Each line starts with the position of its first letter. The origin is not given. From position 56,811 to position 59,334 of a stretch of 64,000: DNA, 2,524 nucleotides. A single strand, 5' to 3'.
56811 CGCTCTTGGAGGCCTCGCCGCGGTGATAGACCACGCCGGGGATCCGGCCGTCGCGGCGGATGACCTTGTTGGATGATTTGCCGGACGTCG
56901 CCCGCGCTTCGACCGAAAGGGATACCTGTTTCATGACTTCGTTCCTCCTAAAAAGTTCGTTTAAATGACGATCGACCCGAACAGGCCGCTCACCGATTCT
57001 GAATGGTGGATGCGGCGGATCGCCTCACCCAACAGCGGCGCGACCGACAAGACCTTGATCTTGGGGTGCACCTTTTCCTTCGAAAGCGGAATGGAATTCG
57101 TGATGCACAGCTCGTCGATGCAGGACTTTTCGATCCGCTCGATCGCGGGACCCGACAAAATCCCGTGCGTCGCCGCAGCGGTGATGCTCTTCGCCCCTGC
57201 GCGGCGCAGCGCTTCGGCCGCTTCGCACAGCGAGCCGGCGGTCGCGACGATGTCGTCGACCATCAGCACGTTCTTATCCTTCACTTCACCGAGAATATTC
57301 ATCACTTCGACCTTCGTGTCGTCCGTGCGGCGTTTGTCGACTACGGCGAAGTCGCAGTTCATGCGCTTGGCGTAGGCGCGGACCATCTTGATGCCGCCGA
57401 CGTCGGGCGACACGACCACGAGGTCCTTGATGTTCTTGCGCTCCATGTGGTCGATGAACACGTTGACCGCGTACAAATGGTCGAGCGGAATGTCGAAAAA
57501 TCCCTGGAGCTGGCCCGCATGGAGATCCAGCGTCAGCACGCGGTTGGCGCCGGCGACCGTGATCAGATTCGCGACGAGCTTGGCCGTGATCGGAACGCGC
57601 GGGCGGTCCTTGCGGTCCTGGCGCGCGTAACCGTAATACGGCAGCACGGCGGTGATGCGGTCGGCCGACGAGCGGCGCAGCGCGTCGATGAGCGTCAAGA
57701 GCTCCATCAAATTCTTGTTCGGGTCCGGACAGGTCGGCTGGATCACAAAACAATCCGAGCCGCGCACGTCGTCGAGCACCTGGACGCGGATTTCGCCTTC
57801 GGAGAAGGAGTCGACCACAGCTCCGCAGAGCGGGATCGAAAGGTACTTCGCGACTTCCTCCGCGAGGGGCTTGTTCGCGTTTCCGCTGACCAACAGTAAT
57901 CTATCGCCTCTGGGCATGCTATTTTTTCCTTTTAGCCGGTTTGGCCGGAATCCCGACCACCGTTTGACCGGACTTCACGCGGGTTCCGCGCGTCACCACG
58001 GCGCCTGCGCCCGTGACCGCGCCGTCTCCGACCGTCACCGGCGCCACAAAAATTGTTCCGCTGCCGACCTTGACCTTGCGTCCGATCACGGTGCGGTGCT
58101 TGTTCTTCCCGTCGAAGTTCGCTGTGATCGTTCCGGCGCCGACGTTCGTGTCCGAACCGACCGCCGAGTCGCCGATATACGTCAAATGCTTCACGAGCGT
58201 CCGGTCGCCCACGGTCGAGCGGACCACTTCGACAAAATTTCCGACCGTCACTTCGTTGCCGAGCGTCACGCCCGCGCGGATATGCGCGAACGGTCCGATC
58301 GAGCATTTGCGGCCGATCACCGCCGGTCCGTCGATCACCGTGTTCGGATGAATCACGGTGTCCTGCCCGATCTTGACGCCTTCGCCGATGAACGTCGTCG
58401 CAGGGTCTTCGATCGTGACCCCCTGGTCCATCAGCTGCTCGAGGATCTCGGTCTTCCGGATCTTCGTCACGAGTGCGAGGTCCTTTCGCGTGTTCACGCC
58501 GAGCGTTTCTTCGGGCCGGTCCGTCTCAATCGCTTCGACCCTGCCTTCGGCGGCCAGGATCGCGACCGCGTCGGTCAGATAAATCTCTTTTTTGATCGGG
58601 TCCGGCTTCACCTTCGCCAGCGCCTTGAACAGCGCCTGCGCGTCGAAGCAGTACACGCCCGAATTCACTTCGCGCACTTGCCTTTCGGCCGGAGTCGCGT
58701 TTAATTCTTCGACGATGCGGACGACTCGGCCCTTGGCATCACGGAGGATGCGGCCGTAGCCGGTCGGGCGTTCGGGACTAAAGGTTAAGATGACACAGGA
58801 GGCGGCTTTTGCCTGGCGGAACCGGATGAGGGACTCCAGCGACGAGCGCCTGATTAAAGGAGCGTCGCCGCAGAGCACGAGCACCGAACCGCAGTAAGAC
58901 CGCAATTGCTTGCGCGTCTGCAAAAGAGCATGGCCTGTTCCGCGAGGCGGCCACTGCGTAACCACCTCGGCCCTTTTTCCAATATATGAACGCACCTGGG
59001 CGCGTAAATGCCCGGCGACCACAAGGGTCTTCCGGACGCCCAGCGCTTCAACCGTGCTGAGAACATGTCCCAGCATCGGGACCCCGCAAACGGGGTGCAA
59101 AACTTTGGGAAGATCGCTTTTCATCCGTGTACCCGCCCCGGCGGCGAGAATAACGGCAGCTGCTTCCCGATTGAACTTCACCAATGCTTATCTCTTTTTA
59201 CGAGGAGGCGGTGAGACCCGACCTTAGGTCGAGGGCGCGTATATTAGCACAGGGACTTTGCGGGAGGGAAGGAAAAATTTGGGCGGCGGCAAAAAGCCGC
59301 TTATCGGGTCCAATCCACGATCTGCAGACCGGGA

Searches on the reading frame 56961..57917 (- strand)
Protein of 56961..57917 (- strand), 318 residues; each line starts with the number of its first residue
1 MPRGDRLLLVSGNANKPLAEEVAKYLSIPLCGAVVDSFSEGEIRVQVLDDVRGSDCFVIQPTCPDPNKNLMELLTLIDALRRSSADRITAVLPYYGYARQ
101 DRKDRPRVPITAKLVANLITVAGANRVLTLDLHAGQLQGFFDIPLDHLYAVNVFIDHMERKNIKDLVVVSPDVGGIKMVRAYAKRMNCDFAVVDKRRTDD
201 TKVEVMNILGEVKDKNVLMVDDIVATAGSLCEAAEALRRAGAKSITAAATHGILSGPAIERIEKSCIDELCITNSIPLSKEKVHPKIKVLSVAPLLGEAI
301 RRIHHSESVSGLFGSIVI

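Call 104: search_protein_families(library=pfam, proteins=[window:56961-57917:-], max_evalue=0.00001)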
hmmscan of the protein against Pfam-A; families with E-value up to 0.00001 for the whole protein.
window:56961-57917:- (318 aa): 3 families
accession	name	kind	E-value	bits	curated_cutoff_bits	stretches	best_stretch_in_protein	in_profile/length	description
PF13793.12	Pribosyltran_N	-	4.1e-54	181.9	25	1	8-123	2-117/117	N-terminal domain of ribose phosphate pyrophosphokinase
PF14572.12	Pribosyl_synth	-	2.9e-29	102.7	27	1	206-313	75-183/184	Phosphoribosyl synthetase-associated domain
PF00156.33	Pribosyltran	-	2.1e-21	76.3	26.3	1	160-251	25-124/158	Phosphoribosyl transferase domain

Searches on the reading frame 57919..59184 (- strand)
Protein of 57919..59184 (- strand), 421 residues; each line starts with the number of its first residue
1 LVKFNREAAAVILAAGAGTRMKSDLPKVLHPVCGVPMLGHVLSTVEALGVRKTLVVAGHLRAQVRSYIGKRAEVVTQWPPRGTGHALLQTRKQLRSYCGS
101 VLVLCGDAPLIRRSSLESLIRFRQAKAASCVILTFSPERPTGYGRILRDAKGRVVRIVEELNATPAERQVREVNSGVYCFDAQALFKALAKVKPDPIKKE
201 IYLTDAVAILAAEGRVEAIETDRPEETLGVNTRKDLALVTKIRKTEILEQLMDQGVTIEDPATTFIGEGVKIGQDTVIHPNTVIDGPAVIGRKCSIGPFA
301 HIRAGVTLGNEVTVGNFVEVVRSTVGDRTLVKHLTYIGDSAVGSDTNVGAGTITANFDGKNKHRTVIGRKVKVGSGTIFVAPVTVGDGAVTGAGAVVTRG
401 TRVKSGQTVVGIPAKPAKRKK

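Call 104: search_protein_families(library=pfam, proteins=[window:57919-59184:-], max_evalue=0.00001)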
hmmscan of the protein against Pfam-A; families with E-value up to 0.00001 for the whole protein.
window:57919-59184:- (421 aa): 6 families
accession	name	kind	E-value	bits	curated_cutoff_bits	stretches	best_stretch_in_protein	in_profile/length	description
PF00132.30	Hexapep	-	1.8e-23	81.6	27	2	288-320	2-34/36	Bacterial transferase hexapeptide (six repeats)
PF12804.13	NTP_transf_3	-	5.3e-20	72.7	27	1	10-147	1-137/160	MobA-like NTP transferase domain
PF00483.29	NTP_transferase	-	6.5e-19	68.9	21.2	1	10-213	2-212/245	Nucleotidyl transferase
PF25084.1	LbH_EIF2B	-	2.4e-10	40.8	54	1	263-348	15-99/105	EIF2B subunit epsilon LbH domain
PF14602.12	Hexapep_2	-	1.7e-07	31.2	27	0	365-399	2-34/34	Hexapeptide repeat of succinyl-transferase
PF01128.25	IspD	-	1.6e-06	28.5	27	1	9-124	2-118/221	2-C-methyl-D-erythritol 4-phosphate cytidylyltransferase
